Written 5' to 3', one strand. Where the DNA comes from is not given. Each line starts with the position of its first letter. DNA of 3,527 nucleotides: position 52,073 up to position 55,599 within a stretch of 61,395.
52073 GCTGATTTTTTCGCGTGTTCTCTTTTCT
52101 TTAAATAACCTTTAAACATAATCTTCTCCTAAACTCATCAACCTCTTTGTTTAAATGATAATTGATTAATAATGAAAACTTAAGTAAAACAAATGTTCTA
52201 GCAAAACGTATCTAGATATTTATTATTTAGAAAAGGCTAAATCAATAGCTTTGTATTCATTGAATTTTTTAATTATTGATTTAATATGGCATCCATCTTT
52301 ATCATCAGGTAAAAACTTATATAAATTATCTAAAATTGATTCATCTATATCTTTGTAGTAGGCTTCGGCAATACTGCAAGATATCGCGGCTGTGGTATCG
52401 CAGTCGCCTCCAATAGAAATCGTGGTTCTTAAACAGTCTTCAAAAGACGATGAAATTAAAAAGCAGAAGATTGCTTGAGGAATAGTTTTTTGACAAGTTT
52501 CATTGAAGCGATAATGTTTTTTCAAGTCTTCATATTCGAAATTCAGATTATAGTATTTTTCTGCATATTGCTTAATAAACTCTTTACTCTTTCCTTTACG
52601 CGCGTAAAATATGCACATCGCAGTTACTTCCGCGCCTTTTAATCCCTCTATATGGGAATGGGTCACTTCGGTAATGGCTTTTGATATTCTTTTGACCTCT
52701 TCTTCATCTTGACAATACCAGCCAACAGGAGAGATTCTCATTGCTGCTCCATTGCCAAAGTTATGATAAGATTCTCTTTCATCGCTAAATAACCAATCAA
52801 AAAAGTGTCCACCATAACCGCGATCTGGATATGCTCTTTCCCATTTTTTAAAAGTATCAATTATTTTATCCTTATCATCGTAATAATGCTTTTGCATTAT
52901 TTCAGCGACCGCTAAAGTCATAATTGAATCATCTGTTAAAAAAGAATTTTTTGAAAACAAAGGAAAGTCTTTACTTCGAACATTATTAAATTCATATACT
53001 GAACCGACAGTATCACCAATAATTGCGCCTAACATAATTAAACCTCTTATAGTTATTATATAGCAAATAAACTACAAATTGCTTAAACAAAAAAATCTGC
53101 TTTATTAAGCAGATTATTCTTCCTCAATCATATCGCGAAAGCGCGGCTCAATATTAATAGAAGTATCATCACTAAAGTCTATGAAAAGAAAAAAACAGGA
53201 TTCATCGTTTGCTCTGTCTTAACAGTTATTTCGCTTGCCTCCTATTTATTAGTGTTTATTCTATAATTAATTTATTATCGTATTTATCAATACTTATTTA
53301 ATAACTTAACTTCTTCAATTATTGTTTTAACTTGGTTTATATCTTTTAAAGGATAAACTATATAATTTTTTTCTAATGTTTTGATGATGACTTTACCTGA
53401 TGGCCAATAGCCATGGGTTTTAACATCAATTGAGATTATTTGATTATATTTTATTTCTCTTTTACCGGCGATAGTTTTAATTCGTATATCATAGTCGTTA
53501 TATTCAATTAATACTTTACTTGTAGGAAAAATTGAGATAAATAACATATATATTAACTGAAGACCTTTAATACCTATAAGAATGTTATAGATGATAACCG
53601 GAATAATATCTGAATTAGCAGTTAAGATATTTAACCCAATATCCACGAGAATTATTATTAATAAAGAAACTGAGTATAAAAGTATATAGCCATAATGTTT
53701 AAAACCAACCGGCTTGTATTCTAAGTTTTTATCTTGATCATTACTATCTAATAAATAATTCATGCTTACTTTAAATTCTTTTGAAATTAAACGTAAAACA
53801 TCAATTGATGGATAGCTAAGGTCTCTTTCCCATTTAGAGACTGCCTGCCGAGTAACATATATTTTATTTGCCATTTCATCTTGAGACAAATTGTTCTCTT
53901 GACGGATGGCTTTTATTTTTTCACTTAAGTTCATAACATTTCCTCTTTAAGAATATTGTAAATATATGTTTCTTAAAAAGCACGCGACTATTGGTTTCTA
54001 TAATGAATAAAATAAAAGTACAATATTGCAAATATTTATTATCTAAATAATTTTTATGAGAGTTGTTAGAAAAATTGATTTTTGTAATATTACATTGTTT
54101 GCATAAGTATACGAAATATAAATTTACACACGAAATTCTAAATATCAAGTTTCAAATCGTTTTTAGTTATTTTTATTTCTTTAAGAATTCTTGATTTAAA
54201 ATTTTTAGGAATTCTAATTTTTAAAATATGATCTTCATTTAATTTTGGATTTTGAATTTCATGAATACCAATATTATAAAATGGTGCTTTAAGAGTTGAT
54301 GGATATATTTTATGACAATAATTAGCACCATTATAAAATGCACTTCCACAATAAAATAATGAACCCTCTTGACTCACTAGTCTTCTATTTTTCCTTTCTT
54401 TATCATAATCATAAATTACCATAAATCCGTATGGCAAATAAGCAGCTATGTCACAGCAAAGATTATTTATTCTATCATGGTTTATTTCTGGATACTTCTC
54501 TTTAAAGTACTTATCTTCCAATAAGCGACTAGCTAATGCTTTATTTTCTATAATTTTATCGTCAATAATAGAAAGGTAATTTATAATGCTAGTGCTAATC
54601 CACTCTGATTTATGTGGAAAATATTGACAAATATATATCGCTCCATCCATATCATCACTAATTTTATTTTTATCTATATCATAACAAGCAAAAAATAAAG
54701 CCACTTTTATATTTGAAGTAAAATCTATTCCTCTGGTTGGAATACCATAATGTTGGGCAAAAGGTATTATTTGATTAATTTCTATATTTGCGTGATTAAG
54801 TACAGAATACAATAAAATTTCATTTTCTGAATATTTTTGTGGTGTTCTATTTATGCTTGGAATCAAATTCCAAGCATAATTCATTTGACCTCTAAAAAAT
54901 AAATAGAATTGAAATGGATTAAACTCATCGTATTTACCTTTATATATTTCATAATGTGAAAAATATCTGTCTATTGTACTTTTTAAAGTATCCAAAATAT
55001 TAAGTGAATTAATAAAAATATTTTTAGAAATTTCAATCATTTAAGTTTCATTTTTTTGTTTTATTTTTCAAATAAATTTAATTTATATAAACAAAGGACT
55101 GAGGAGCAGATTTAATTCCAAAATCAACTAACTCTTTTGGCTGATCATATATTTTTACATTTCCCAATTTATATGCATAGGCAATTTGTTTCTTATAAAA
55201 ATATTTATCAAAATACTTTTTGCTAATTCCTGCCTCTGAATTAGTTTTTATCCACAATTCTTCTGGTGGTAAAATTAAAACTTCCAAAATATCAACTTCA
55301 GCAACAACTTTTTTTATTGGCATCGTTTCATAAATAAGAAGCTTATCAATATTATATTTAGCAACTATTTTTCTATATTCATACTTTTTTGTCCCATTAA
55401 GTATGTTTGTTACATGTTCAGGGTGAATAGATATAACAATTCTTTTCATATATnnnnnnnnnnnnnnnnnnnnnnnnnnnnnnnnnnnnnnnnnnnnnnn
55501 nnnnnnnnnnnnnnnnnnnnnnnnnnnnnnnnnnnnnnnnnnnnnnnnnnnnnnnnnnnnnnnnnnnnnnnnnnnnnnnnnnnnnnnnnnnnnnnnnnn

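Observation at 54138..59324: AT-rich island encoding an ASCH-PIN-GNAT-PUA multidomain protein, a second ASCH protein, an FRG protein and a DUF234 ATPase next to type I R-M genes: candidate RNA-targeting defence module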

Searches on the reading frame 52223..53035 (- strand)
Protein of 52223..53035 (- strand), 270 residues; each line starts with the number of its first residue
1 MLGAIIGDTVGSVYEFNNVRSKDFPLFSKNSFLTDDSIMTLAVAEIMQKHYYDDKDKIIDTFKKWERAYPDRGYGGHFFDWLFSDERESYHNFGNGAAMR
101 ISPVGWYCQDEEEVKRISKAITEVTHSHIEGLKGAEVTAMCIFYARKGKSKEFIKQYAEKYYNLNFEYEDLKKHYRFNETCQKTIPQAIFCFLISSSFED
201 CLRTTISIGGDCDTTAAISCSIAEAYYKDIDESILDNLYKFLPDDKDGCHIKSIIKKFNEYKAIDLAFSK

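Call 3: search_protein_families(library=pfam, proteins=[window:52223-53035:-], max_evalue=0.1)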
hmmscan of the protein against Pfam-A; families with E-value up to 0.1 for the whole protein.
window:52223-53035:- (270 aa): 1 family
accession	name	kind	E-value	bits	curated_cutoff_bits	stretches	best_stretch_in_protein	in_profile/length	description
PF03747.19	ADP_ribosyl_GH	-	1.9e-35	123.4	26.2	1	1-227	3-279/287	ADP-ribosylglycohydrolase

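Call 91: search_protein_families(library=padloc, proteins=[window:52223-53035:-], max_evalue=0.001)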
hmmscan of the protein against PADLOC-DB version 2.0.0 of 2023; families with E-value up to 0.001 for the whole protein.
window:52223-53035:- (270 aa): 0 families

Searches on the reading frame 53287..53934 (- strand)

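Call 3: search_protein_families(library=pfam, proteins=[window:53287-53934:-], max_evalue=0.1)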
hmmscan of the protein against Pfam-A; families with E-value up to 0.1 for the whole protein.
window:53287-53934:- (215 aa): 9 families
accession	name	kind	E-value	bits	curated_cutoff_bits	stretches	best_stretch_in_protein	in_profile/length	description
PF01381.28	HTH_3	-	5.9e-15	55.5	23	1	7-61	1-55/55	Helix-turn-helix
PF12844.13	HTH_19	-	2.8e-09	37.2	30.2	1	5-65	2-62/64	Helix-turn-helix domain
PF13443.12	HTH_26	-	0.0012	19.5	22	1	6-61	1-57/63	Cro/C1-type HTH DNA-binding domain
PF13560.12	HTH_31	-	0.0024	18.6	27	1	4-48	3-48/64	Helix-turn-helix domain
PF13744.12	HTH_37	-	0.048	13.9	27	1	3-43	19-60/80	Helix-turn-helix domain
PF07022.19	Phage_CI_repr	-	0.051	14.4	22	1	17-67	13-63/65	Bacteriophage CI repressor helix-turn-helix domain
PF08324.17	PUL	-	0.052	13.2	25.5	1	6-58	44-96/277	PUL domain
PF01047.28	MarR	-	0.07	13.5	24.6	0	10-35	12-37/59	MarR family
PF12802.13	MarR_2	-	0.098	13.3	27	0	13-34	18-39/61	MarR family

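Call 91: search_protein_families(library=padloc, proteins=[window:53287-53934:-], max_evalue=0.001)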
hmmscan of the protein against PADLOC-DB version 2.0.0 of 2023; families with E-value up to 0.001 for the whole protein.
window:53287-53934:- (215 aa): 15 families
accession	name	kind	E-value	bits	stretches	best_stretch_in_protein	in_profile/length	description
PDLC02926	HTH_VI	-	2.8e-12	44.7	1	2-65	1-66/92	-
PDLC03954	RmrA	-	1.4e-11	42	1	4-68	12-76/380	-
PDLC03947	RmrA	-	8.3e-10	36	1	3-72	12-81/383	-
PDLC03945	RmrA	-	1.2e-09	35.8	1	3-78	3-80/394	-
PDLC03951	RmrA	-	5.1e-09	33.6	1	4-69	10-75/400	-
PDLC03944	RmrA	-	6.9e-09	33.2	1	5-68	9-72/384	-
PDLC04142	capH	-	1.7e-08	33.5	1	2-69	6-73/103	capH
PDLC03952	RmrA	-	2.6e-08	31.1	1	5-67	25-87/395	-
PDLC03665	Control_protein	-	1.3e-06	26.5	1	4-69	10-76/77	control protein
PDLC03949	RmrA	-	1.3e-05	22.3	1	4-65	4-65/363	-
PDLC03948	RmrA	-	5.1e-05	20.3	1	4-65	10-71/397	-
PDLC03956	RmrA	-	8.5e-05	19.8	1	8-69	14-76/399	-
PDLC03943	RmrA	-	0.00016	18.9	1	6-64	6-64/370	-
PDLC03668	Control_protein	-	0.00026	19.5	1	4-57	10-63/79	control protein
PDLC03955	RmrA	-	0.00054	17.3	1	8-60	26-78/371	-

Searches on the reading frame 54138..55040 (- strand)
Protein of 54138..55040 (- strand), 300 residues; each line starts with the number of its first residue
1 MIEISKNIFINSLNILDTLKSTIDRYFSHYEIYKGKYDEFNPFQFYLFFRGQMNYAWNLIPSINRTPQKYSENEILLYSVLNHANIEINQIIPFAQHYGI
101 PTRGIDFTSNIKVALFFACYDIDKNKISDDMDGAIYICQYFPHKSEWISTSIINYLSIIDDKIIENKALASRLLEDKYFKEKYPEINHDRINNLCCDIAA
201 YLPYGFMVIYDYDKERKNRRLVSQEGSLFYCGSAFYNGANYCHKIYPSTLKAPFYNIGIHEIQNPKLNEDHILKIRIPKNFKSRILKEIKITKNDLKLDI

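Call 3: search_protein_families(library=pfam, proteins=[window:54138-55040:-], max_evalue=0.1)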
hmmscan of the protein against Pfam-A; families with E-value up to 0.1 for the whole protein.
window:54138-55040:- (300 aa): 1 family
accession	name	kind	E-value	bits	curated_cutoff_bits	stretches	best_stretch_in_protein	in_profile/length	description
PF08867.16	FRG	-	4.2e-16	60.1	25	1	47-125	3-92/94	FRG domain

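Call 4: search_protein_families(library=padloc, proteins=[window:54138-55040:-], max_evalue=0.1)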
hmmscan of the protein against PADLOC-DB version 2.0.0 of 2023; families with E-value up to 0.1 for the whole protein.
window:54138-55040:- (300 aa): 13 families
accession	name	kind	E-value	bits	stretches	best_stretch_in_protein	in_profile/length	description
PDLC04936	PDC-S15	-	1.5e-23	81.7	1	44-290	42-272/300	-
PDLC04927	PDC-S15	-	2.8e-22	77.2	1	46-239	38-239/422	-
PDLC04938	PDC-S15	-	1.4e-20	71.9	1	37-144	55-168/276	-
PDLC04933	PDC-S15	-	2e-19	68.2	1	45-290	28-256/286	-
PDLC04926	PDC-S15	-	1.5e-14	51.8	1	46-124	33-124/300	-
PDLC04937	PDC-S15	-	7e-14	50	1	46-141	36-144/254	-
PDLC04932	PDC-S15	-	2.3e-12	45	1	73-230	91-248/324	-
PDLC04929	PDC-S15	-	2.9e-11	41.8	1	79-145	82-148/308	-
PDLC04934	PDC-S15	-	1.2e-10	39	1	39-138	53-167/416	-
PDLC04930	PDC-S15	-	4.1e-10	37.2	1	47-160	27-158/380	-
PDLC04931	PDC-S15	-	2e-09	35.7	1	45-124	63-161/282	-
PDLC04939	PDC-S15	-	3.6e-09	34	1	45-121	30-111/487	-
PDLC04940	PDC-S15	-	3e-06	25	1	79-125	113-159/280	-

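Call 5: search_protein_families(library=ncbifam, proteins=[window:54138-55040:-], max_evalue=0.1)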
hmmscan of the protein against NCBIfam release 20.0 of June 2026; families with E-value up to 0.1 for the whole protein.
window:54138-55040:- (300 aa): 0 families

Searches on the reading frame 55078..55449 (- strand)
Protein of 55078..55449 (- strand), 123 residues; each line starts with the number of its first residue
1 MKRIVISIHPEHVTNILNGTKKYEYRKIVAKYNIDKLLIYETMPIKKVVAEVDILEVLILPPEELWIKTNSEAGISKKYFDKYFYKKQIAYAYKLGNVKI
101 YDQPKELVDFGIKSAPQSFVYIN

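Call 3: search_protein_families(library=pfam, proteins=[window:55078-55449:-], max_evalue=0.1)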
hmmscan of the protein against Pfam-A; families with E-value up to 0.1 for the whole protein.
window:55078-55449:- (123 aa): 1 family
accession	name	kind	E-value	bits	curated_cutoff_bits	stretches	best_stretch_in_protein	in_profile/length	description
PF04266.20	ASCH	-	3.4e-05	24.9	21.2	1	6-65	1-61/103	ASCH domain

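Call 4: search_protein_families(library=padloc, proteins=[window:55078-55449:-], max_evalue=0.1)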
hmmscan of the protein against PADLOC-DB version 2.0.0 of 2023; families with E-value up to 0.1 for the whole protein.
window:55078-55449:- (123 aa): 3 families
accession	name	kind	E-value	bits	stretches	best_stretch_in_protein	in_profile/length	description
PDLC04425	PDC-M11B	-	3.7e-39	132.3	1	3-123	2-123/132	-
PDLC04424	PDC-M11B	-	2.8e-30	103.1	1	2-123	8-130/142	-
PDLC04423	PDC-M11B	-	4.2e-15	54.1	1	6-122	1-118/164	-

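Call 5: search_protein_families(library=ncbifam, proteins=[window:55078-55449:-], max_evalue=0.1)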
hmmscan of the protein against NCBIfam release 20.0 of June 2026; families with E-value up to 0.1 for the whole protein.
window:55078-55449:- (123 aa): 1 family
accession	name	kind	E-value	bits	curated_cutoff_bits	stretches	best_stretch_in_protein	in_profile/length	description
NF008917.0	PRK12279.1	equivalog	5e-14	52.2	526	1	3-122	190-310/311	50S ribosomal protein L22/unknown domain fusion protein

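Call 46: find_homologous_proteins(query=window:55078-55449:-, max_evalue=0.001)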
Query window:55078-55449:- (123 aa): 711 proteins with E <= 0.001 among 719 candidates; the best 120 are listed.
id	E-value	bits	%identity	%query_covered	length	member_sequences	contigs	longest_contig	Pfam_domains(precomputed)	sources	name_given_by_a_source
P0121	6.3e-73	260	100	100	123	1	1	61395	-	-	-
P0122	1.6e-50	188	69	98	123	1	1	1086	-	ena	-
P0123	3.9e-50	187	66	98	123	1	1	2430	PF04266.21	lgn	-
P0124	4.1e-50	187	67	100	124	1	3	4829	-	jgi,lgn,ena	-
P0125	8.4e-50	186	67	99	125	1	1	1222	PF04266.21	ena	-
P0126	1.2e-49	185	67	100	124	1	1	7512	-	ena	-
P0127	1.3e-49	185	67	100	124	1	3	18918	-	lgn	-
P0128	1.3e-49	185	67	99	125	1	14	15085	PF04266.21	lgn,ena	-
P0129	1.3e-49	185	66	99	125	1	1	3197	PF04266.21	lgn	-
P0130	2.0e-49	185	68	99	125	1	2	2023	PF04266.21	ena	-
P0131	3.0e-49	184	66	99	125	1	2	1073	PF04266.21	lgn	-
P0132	3.1e-49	184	66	99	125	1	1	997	PF04266.21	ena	-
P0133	3.7e-49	184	66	99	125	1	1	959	PF04266.21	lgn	-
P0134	4.1e-49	184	66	99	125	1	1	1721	PF04266.21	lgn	-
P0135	4.1e-49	184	66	99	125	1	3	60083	PF04266.21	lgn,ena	-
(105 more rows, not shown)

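Call 48: search_solved_structures(query=window:55078-55449:-, max_evalue=10, show_alignments=2)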
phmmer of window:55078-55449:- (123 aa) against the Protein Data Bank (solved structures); distinct sequences matched with E-value up to 10: 4.
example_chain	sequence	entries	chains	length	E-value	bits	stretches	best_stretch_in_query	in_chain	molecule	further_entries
5gus_A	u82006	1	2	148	4.4e-06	30.3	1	2-96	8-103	Helix-turn-helix domain-containing protein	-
5guq_A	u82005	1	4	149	4.5e-06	30.3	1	2-96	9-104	Helix-turn-helix domain-containing protein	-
5y6c_A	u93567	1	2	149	5e-06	30.1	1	2-96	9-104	Helix-turn-helix domain-containing protein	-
5y6b_A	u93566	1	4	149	1.7e-05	28.4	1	2-96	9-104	Helix-turn-helix domain-containing protein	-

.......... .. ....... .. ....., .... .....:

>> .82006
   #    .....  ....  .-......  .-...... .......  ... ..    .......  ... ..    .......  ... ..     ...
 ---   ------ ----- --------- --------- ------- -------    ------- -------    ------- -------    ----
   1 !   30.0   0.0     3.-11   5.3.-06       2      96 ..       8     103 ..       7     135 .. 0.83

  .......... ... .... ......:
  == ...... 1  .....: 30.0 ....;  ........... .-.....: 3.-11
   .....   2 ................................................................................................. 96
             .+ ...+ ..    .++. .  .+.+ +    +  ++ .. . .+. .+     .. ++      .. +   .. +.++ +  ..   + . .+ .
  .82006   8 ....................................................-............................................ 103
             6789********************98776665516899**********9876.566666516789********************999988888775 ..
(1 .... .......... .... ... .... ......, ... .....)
